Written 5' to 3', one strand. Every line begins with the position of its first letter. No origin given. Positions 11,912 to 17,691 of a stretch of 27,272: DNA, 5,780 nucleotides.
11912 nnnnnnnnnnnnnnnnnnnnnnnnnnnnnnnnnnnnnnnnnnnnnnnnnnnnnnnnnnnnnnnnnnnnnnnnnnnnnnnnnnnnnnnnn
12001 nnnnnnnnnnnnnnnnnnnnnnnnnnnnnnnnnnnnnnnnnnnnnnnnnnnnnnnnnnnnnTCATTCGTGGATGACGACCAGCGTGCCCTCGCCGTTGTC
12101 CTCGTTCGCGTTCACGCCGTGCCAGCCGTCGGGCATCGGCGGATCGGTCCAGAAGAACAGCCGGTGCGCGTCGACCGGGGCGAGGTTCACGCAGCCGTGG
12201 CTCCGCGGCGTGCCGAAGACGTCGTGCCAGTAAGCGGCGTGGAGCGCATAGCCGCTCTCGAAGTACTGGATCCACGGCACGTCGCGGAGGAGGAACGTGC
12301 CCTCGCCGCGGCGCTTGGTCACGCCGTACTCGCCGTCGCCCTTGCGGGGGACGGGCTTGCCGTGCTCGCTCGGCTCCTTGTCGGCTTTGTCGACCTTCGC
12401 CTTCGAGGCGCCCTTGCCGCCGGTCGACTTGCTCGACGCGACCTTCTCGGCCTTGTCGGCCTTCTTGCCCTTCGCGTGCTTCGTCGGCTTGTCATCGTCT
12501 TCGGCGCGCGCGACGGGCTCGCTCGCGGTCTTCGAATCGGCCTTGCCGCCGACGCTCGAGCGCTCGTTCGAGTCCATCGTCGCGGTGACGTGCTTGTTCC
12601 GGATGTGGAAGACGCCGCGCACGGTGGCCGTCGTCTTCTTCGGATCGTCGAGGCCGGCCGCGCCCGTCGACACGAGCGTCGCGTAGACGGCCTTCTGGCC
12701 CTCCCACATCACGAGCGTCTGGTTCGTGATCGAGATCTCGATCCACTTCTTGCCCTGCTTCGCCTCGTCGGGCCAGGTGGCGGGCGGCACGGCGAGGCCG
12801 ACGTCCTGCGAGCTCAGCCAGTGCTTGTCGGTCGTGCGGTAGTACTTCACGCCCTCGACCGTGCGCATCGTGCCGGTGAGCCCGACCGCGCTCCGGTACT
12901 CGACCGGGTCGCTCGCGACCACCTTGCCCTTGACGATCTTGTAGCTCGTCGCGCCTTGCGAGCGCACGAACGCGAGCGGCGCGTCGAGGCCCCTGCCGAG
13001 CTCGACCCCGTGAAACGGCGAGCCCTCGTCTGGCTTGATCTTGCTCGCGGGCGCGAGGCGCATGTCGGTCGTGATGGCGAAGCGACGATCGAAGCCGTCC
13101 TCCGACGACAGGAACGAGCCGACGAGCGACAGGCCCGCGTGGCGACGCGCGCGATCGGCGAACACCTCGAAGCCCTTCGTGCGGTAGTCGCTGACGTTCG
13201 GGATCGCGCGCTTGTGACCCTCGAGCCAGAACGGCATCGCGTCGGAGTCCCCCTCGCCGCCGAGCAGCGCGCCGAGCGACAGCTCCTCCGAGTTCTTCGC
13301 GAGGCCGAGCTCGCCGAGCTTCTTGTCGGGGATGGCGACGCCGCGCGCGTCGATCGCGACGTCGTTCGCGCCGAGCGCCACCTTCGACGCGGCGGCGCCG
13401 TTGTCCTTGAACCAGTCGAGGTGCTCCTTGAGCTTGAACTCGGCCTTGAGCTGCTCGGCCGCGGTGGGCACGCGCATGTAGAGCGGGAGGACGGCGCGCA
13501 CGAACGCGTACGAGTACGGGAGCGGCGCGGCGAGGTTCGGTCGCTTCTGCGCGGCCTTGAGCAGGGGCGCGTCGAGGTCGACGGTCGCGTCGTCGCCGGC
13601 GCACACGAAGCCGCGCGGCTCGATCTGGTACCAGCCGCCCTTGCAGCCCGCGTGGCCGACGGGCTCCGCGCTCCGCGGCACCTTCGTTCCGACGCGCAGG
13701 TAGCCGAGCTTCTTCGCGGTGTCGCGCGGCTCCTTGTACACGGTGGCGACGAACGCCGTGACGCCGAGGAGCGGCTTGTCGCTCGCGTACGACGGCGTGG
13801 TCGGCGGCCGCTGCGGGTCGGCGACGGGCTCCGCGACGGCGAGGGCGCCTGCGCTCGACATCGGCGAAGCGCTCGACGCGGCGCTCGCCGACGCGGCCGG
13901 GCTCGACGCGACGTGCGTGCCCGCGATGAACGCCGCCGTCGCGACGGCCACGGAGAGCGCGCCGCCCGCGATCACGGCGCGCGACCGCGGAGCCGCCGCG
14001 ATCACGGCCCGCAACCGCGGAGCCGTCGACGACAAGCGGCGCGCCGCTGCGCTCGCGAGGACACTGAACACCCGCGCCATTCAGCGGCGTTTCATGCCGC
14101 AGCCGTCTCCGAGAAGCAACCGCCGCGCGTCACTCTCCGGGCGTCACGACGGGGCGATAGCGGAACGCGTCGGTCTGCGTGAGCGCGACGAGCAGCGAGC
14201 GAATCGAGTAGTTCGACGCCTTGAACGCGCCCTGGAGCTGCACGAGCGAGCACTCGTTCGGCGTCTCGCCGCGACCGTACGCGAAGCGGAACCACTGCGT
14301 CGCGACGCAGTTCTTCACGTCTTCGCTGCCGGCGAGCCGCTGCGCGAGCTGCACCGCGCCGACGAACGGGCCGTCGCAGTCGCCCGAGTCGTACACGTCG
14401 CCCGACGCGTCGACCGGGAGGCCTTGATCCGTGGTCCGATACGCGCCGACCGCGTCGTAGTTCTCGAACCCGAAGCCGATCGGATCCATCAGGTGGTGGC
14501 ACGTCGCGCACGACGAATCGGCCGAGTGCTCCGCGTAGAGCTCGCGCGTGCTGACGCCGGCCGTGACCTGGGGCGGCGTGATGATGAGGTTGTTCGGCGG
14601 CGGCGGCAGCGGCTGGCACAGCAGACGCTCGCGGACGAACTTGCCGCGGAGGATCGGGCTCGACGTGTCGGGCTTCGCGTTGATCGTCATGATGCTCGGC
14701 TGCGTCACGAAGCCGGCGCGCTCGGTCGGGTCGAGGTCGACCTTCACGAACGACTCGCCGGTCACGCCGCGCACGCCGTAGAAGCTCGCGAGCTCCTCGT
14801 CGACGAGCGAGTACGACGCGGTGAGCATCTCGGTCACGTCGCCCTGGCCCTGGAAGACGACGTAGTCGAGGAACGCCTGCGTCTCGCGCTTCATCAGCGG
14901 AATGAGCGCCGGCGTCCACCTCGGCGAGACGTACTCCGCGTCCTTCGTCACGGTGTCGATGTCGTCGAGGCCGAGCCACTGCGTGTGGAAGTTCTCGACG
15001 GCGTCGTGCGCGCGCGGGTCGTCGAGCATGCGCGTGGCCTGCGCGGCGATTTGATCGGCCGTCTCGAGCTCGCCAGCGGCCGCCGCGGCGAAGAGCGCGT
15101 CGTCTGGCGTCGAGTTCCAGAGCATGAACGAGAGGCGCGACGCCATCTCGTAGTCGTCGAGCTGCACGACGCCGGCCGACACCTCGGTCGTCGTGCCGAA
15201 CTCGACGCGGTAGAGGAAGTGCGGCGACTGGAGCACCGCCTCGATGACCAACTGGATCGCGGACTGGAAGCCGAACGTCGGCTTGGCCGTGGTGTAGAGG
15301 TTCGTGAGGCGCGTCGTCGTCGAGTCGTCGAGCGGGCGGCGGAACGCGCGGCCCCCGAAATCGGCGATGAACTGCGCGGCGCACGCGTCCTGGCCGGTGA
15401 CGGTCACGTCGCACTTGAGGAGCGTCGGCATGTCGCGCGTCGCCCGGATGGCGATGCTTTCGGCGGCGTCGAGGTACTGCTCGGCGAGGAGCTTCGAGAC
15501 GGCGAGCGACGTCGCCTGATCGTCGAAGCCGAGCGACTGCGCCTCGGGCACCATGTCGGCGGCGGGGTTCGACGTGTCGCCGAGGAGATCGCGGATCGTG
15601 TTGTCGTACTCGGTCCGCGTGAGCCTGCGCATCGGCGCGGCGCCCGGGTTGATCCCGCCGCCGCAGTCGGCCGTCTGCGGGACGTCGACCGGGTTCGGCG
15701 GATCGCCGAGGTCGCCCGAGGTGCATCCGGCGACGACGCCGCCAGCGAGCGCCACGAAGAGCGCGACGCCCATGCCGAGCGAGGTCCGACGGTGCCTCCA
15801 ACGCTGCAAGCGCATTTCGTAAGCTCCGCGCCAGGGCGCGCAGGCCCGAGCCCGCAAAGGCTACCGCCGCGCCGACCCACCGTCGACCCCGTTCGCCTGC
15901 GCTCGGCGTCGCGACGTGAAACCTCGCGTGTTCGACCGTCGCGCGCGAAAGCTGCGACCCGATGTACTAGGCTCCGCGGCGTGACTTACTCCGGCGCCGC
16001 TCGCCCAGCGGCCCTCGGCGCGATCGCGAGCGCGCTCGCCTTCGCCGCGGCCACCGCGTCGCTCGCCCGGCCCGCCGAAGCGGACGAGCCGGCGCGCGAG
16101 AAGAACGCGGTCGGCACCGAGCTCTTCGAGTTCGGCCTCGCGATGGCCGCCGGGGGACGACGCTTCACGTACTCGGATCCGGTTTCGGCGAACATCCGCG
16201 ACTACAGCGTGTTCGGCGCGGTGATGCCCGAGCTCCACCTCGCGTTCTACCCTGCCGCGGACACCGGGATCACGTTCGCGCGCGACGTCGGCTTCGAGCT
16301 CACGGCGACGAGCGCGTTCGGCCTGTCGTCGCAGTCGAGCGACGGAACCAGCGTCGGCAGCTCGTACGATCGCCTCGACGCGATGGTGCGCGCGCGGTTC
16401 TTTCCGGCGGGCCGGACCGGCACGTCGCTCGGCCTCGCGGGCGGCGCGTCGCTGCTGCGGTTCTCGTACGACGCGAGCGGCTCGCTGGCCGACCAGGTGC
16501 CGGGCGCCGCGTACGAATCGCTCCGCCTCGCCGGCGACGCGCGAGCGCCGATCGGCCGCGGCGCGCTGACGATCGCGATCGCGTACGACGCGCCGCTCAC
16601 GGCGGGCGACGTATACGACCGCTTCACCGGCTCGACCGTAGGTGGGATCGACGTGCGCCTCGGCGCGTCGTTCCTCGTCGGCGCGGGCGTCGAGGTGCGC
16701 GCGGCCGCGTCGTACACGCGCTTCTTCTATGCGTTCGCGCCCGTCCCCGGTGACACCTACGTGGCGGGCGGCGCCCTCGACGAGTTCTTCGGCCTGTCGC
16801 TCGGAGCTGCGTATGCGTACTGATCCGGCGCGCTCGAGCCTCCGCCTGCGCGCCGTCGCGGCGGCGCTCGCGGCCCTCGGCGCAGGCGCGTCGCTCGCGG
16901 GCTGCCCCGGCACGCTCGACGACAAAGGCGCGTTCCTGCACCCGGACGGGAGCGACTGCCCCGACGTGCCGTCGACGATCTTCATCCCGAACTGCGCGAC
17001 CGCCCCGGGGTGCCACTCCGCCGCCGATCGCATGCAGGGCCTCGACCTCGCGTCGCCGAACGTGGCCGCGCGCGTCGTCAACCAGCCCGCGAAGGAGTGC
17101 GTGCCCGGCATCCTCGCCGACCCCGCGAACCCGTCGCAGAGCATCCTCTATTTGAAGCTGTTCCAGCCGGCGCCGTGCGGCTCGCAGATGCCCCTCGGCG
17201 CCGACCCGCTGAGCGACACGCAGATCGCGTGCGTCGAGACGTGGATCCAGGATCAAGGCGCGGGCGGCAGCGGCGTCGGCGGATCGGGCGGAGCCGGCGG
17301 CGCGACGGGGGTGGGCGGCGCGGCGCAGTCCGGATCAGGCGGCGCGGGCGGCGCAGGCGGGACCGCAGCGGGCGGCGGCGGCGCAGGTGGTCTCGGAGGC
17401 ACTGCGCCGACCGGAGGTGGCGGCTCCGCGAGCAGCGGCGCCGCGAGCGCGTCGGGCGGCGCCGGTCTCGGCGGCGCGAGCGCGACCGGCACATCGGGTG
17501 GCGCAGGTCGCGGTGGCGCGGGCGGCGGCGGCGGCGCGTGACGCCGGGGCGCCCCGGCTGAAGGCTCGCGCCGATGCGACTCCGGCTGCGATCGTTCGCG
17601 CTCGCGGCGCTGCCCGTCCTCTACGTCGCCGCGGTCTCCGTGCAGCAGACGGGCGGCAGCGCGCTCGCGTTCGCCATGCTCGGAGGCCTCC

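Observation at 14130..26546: Candidate extracytoplasmic heme/redox system: three heme-motif lipoproteins, a beta-barrel, a Tat enzyme, a bc-like membrane subunit and a membrane pseudo-ATPase within 12 kb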

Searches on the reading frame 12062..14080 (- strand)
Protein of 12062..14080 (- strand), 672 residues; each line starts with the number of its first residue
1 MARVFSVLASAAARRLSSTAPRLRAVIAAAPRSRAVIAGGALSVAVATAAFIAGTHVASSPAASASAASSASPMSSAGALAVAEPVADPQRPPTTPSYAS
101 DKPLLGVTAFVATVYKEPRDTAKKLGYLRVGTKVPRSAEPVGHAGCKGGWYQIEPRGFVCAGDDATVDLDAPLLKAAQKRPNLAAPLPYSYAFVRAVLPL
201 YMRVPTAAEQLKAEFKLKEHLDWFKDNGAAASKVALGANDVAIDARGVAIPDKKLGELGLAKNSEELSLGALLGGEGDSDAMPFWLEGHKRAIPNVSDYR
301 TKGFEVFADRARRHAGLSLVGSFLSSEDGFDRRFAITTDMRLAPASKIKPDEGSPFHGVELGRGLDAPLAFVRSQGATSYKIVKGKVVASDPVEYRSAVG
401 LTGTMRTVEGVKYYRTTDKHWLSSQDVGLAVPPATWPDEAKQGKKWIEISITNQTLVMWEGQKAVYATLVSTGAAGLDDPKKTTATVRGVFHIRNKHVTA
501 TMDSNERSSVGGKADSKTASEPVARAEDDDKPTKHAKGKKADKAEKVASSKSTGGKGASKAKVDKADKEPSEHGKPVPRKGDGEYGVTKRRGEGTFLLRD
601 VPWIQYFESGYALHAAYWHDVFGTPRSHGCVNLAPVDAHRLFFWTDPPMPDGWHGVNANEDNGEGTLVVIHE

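Call 5: search_protein_families(library=pfam, proteins=[window:12062-14080:-], max_evalue=0.01)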
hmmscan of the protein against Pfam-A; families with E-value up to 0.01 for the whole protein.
window:12062-14080:- (672 aa): 2 families
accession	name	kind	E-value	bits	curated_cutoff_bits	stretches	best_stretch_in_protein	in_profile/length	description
PF03734.19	YkuD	-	1.1e-18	68.7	23.4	1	445-670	2-146/146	L,D-transpeptidase catalytic domain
PF08239.17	SH3_3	-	0.0025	18.4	27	0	112-157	3-43/54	Bacterial SH3 domain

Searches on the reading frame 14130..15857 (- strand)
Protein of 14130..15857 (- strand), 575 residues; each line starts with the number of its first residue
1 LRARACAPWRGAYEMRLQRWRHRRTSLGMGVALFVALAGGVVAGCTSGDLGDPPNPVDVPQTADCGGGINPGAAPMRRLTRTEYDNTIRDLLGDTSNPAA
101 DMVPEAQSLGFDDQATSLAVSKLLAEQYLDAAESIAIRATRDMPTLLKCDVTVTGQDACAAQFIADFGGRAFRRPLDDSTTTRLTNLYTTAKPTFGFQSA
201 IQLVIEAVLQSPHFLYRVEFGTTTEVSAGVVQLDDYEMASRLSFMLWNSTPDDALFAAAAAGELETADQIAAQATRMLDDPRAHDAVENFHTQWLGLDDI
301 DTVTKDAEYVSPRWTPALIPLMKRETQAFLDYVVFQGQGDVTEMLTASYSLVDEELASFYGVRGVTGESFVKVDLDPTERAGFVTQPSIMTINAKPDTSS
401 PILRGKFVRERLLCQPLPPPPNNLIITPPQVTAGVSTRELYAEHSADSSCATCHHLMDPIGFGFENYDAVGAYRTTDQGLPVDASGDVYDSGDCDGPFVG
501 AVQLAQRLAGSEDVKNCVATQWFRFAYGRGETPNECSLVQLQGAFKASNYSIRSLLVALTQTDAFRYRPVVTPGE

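Call 5: search_protein_families(library=pfam, proteins=[window:14130-15857:-], max_evalue=0.01)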
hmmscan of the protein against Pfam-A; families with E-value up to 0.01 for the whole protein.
window:14130-15857:- (575 aa): 5 families
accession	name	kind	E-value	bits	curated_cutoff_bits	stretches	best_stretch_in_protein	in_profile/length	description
PF07631.16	PSD4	-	2e-43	148.4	23.3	1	233-362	1-128/128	Protein of unknown function (DUF1592)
PF07627.16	PSCyt3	-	1.1e-32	112.6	27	1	380-477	1-98/98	Protein of unknown function (DUF1588)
PF07626.16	PSD3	-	3.9e-22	78.9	23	1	77-139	1-63/65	Protein of unknown function (DUF1587)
PF07637.16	PSD5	-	7.2e-22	78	34.2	1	159-219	1-62/62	Protein of unknown function (DUF1595)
PF07624.16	PSD2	-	1.5e-15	57.1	25.8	1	498-565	5-74/74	Protein of unknown function (DUF1585)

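Call 10: search_protein_families(library=ncbifam, proteins=[window:14130-15857:-], max_evalue=0.01)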
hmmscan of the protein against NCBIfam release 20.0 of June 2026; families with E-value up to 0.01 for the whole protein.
window:14130-15857:- (575 aa): 0 families

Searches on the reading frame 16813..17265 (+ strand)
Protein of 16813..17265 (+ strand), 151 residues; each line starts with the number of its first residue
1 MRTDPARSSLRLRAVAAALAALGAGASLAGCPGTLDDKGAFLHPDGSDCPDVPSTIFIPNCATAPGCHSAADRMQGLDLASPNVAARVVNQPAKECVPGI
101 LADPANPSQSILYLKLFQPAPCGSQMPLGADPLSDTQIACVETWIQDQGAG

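Call 91: find_homologous_proteins(query=window:16813-17265:+, max_evalue=0.001)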
Query window:16813-17265:+ (151 aa): 56 proteins with E <= 0.001 among 1574 candidates.
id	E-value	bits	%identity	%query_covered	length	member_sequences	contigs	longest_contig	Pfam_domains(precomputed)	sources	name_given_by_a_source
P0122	1.7e-93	328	100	100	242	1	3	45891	-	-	-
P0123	1.4e-40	157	60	98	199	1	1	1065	-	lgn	-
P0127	7.4e-39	151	53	98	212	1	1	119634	-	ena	-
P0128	1.5e-31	127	47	98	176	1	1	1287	-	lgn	-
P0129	8.8e-30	121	48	93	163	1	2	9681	-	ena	-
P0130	5.4e-29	119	47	99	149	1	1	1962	-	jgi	jgi:hypothetical protein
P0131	1.4e-28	118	49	96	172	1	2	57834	-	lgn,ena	-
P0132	1.8e-28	117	46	98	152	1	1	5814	-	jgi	jgi:hypothetical protein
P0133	7.3e-28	115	51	78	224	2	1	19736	-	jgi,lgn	jgi:hypothetical protein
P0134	1.2e-27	115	50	79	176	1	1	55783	-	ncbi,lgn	ncbi:MAG: hypothetical protein ABI488_08890 [Polyangiaceae bacterium]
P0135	3.5e-27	113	52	79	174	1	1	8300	-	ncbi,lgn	ncbi:MAG: hypothetical protein ABJB12_18935 [Pseudomonadota bacterium]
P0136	6.1e-27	112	50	77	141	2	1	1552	-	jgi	jgi:hypothetical protein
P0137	6.3e-27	112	51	83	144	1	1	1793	-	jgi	jgi:hypothetical protein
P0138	7.2e-27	112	47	86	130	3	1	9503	-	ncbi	-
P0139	7.4e-27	112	48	81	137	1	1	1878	-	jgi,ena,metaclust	metaclust:\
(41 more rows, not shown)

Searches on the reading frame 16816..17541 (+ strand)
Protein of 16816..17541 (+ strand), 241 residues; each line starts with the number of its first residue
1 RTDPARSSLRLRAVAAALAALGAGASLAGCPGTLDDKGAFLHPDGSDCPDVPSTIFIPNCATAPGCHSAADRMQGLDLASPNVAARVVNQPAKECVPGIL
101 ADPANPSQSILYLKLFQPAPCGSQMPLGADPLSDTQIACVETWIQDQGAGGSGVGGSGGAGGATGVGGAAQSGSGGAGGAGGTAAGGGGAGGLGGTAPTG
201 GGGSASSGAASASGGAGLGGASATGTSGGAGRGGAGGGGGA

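Call 10: search_protein_families(library=ncbifam, proteins=[window:16816-17541:+], max_evalue=0.01)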
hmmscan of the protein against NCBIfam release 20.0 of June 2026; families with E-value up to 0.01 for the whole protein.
window:16816-17541:+ (241 aa): 0 families

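Call 11: search_protein_families(library=pfam, proteins=[window:16816-17541:+], max_evalue=0.01)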
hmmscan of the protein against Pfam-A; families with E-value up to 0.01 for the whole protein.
window:16816-17541:+ (241 aa): 0 families

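Call 33: find_homologous_proteins(query=window:16816-17541:+, max_evalue=0.001)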
Query window:16816-17541:+ (241 aa): 5 proteins with E <= 0.001 among 8000 candidates.
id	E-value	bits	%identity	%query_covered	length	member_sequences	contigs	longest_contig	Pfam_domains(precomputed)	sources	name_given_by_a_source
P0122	6.4e-138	476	100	100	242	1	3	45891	-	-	-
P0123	3.7e-48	182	60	61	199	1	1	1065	-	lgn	-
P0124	8.6e-15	73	41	58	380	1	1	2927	-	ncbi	-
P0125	3.0e-5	42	37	45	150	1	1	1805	-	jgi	jgi:hypothetical protein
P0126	1.6e-4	39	27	50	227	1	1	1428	-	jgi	jgi:hypothetical protein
